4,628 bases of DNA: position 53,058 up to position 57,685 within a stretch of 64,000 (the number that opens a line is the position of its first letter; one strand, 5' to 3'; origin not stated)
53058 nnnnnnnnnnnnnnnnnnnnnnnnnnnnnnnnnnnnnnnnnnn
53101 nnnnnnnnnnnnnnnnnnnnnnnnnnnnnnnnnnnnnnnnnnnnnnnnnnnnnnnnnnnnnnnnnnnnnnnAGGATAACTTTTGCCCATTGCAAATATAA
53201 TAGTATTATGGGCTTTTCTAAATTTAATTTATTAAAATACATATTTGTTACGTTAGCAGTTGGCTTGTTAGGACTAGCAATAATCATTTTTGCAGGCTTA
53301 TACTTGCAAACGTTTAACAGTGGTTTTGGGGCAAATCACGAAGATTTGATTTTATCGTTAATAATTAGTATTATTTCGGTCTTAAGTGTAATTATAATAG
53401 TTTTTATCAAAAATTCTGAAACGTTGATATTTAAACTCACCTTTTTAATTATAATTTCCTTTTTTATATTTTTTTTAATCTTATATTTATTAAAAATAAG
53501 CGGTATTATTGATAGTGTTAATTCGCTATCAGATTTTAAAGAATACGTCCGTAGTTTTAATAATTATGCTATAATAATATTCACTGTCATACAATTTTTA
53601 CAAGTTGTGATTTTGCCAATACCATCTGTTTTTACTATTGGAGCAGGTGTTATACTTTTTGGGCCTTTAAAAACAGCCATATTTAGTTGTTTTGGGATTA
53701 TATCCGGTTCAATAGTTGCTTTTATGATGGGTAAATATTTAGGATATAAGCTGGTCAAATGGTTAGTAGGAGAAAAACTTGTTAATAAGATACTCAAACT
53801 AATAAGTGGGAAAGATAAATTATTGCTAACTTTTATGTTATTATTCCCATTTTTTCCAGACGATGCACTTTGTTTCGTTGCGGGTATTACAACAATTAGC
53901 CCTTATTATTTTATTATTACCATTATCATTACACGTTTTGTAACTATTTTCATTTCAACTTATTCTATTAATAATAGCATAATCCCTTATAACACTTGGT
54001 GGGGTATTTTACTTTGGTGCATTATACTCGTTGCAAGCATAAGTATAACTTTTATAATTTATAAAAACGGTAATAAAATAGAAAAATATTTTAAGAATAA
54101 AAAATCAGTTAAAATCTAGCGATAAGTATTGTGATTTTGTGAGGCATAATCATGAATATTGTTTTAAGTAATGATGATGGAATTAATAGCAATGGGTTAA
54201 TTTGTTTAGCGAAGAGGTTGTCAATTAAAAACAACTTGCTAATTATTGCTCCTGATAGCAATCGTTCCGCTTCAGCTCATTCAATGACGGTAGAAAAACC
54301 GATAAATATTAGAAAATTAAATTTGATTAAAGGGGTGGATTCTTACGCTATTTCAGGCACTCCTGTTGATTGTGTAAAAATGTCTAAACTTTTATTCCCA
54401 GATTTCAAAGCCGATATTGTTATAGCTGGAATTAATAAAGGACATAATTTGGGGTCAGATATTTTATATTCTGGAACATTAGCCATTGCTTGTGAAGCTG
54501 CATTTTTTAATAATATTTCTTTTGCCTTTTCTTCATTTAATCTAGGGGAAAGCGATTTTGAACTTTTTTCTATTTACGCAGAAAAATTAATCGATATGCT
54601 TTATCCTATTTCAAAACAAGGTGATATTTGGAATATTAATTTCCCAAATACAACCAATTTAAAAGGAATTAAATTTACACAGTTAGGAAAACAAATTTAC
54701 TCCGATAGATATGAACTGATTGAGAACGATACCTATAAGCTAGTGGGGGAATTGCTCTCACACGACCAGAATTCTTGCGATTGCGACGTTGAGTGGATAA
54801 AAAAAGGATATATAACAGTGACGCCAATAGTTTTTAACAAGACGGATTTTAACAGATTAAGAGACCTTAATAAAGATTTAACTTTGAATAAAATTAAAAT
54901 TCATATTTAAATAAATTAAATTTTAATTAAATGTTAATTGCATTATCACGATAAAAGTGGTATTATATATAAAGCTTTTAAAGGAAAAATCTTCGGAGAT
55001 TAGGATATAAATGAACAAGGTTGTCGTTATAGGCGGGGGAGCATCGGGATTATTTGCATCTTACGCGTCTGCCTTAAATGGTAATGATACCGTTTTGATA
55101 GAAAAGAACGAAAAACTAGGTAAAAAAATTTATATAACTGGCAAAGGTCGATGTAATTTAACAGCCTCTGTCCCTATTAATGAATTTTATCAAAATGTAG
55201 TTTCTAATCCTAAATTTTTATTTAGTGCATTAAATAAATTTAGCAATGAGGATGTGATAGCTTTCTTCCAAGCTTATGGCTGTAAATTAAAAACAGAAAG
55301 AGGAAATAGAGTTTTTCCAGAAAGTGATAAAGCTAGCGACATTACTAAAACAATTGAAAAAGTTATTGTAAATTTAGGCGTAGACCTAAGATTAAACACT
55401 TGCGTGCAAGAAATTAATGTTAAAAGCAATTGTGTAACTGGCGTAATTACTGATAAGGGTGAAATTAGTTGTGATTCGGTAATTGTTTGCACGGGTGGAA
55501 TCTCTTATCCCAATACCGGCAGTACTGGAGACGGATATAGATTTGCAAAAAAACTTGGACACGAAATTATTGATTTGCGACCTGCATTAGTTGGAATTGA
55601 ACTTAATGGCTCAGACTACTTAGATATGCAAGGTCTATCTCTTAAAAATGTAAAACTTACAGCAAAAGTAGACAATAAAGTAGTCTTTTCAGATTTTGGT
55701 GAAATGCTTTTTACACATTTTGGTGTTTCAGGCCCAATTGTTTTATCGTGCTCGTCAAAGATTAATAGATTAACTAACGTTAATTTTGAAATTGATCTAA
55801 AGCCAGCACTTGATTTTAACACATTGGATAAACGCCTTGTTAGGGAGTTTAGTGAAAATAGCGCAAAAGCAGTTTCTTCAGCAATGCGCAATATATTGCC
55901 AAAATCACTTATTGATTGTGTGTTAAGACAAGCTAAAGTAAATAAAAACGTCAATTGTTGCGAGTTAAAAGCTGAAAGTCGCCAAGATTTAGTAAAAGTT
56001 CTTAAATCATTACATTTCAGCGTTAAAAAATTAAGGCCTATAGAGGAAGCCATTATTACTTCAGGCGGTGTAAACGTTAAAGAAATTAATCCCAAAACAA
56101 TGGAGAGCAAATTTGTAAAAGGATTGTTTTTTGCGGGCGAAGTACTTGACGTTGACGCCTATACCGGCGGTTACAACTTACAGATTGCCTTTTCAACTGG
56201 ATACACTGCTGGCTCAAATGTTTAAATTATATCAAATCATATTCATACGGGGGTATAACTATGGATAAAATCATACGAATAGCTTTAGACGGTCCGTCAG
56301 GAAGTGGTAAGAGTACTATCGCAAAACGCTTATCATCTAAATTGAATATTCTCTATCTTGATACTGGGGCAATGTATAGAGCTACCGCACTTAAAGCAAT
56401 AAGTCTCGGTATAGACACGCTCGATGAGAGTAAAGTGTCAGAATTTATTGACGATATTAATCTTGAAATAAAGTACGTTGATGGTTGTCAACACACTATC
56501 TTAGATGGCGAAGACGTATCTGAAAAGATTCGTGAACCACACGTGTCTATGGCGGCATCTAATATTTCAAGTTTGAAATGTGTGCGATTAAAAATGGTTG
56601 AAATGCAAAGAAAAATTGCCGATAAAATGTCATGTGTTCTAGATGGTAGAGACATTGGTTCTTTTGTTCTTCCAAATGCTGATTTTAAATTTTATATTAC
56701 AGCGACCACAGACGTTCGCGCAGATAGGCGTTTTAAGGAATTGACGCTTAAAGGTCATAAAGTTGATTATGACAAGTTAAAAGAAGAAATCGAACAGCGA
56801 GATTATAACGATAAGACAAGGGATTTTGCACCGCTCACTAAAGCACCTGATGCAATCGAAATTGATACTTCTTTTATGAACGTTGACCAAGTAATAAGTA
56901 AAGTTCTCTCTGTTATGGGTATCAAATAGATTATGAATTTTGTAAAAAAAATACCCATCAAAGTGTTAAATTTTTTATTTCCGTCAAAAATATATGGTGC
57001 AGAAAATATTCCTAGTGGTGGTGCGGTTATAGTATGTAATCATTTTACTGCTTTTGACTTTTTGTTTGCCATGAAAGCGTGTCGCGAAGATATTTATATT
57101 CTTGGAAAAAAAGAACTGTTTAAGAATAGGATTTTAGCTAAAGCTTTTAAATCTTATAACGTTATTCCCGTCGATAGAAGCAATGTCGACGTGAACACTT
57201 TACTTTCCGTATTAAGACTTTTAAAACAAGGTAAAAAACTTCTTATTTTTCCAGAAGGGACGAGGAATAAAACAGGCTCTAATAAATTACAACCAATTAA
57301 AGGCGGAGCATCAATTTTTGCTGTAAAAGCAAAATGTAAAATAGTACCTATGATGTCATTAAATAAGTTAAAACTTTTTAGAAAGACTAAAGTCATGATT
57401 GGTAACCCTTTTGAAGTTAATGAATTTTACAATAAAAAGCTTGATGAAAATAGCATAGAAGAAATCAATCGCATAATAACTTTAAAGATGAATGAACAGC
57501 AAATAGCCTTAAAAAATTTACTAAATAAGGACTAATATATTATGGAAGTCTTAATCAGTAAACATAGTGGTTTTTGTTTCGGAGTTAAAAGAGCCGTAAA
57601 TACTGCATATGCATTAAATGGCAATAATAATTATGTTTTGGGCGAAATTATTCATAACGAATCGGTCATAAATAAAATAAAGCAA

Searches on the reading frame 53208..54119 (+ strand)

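Call 10: search_protein_families(library=phrogs, proteins=[window:53208-54119:+], max_evalue=0.00001)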
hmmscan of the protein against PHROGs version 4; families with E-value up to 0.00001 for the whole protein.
window:53208-54119:+ (303 aa): 1 family
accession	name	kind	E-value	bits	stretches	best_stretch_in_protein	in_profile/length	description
phrog_15996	-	unknown function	1.1e-23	85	1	79-253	14-184/200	-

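Call 38: search_protein_families(library=pfam, proteins=[window:53208-54119:+], max_evalue=0.01)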
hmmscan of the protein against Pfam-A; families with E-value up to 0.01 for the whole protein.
window:53208-54119:+ (303 aa): 1 family
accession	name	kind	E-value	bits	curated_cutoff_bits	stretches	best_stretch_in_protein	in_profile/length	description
PF09335.16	VTT_dom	-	2.4e-15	57.5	33.9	1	138-254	1-121/123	VTT domain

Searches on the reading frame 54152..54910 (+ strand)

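Call 10: search_protein_families(library=phrogs, proteins=[window:54152-54910:+], max_evalue=0.00001)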
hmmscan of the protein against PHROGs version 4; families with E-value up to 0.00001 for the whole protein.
window:54152-54910:+ (252 aa): 1 family
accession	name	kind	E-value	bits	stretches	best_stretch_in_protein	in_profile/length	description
phrog_33738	-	unknown function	1.2e-29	104.6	1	1-240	1-242/249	-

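Call 38: search_protein_families(library=pfam, proteins=[window:54152-54910:+], max_evalue=0.01)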
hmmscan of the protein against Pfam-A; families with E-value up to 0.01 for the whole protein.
window:54152-54910:+ (252 aa): 1 family
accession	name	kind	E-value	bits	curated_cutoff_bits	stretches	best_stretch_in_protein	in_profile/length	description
PF01975.23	SurE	-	2.2e-48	165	22.1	1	3-184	1-188/189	Survival protein SurE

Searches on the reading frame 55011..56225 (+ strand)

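Call 10: search_protein_families(library=phrogs, proteins=[window:55011-56225:+], max_evalue=0.00001)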
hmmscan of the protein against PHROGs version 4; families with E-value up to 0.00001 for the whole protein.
window:55011-56225:+ (404 aa): 0 families

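Call 38: search_protein_families(library=pfam, proteins=[window:55011-56225:+], max_evalue=0.01)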
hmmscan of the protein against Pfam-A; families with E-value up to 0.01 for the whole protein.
window:55011-56225:+ (404 aa): 13 families
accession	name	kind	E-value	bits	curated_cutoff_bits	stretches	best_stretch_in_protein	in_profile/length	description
PF03486.20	HI0933_like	-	1.4e-86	290.4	50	1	3-402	2-243/244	HI0933-like protein Rossmann domain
PF22780.1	HI0933_like_1st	-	1.8e-35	122.6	27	1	190-349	1-165/165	HI0933-like protein barrel and H2TH domain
PF07992.20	Pyr_redox_2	-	9.4e-11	42.1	26.1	1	85-164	160-238/291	Pyridine nucleotide-disulphide oxidoreductase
PF01266.30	DAO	-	1.6e-10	41.5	27.9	2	3-37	1-35/353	FAD dependent oxidoreductase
PF01134.28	GIDA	-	1.7e-10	41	22.1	1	3-35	1-34/391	Glucose inhibited division protein A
PF00890.30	FAD_binding_2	-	1.2e-08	35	20.4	1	4-83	2-80/414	FAD binding domain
PF13738.12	Pyr_redox_3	-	3.6e-08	33.4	30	1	112-169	84-140/305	Pyridine nucleotide-disulphide oxidoreductase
PF12831.13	FAD_oxidored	-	2.1e-07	31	27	1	4-162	2-145/416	FAD dependent oxidoreductase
PF00070.33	Pyr_redox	-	6.8e-06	26.9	22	0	85-147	17-79/82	Pyridine nucleotide-disulphide oxidoreductase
PF13450.12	NAD_binding_8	-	9.2e-05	23.1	21.9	1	6-41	1-36/68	NAD(P)-binding Rossmann-like domain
PF01593.30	Amino_oxidase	-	0.00019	21.3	19.8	1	108-161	203-254/443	Flavin containing amine oxidoreductase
PF01946.23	Thi4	-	0.00047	19.9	26.2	0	3-48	19-65/235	Thi4 family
PF01494.25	FAD_binding_3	-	0.0042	16.8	22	0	3-35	3-35/349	FAD binding domain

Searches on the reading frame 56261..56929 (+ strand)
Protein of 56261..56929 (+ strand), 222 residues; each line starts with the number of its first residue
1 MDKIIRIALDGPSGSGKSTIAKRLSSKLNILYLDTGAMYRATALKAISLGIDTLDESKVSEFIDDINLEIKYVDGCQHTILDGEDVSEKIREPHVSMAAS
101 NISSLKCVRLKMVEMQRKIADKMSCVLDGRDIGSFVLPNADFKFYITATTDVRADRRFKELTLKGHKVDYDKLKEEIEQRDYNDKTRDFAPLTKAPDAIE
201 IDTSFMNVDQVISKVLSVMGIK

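Call 10: search_protein_families(library=phrogs, proteins=[window:56261-56929:+], max_evalue=0.00001)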
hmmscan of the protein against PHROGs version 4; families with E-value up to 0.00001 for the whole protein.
window:56261-56929:+ (222 aa): 0 families

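Call 38: search_protein_families(library=pfam, proteins=[window:56261-56929:+], max_evalue=0.01)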
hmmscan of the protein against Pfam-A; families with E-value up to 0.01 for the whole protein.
window:56261-56929:+ (222 aa): 11 families
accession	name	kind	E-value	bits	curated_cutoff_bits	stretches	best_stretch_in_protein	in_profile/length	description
PF02224.24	Cytidylate_kin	-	2.3e-69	233.8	26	1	7-218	1-208/211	Cytidylate kinase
PF13189.12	Cytidylate_kin2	-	8.1e-12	46.1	28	1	7-183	2-149/176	Cytidylate kinase-like family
PF13238.12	AAA_18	-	2e-07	32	29.4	1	7-50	1-40/128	AAA domain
PF13207.12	AAA_17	-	1.9e-06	28.6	27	1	11-84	2-79/136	AAA domain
PF00406.28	ADK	-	0.0006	20.4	26.8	1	11-52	3-44/151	Adenylate kinase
PF13479.12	AAA_24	-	0.00073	19.9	27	1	5-83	3-72/195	AAA domain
PF13671.12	AAA_33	-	0.00082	20.1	27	1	9-43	4-38/143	AAA domain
PF01202.28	SKI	-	0.002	18.7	22.1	1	14-42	2-30/159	Shikimate kinase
PF00485.24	PRK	-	0.0024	18.2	22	0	7-34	2-29/196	Phosphoribulokinase / Uridine kinase family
PF00005.33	ABC_tran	-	0.0058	17.7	25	0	6-30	13-37/137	ABC transporter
PF13401.12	AAA_22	-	0.0071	17.1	27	0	7-68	8-56/130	AAA domain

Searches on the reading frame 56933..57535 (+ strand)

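Call 10: search_protein_families(library=phrogs, proteins=[window:56933-57535:+], max_evalue=0.00001)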
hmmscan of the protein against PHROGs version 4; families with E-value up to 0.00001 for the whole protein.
window:56933-57535:+ (200 aa): 0 families

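Call 38: search_protein_families(library=pfam, proteins=[window:56933-57535:+], max_evalue=0.01)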
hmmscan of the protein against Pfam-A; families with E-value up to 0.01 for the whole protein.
window:56933-57535:+ (200 aa): 1 family
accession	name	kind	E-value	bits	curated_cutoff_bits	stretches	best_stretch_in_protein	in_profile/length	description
PF01553.26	Acyltransferase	-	2.3e-27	95.8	23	1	19-141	3-130/132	Acyltransferase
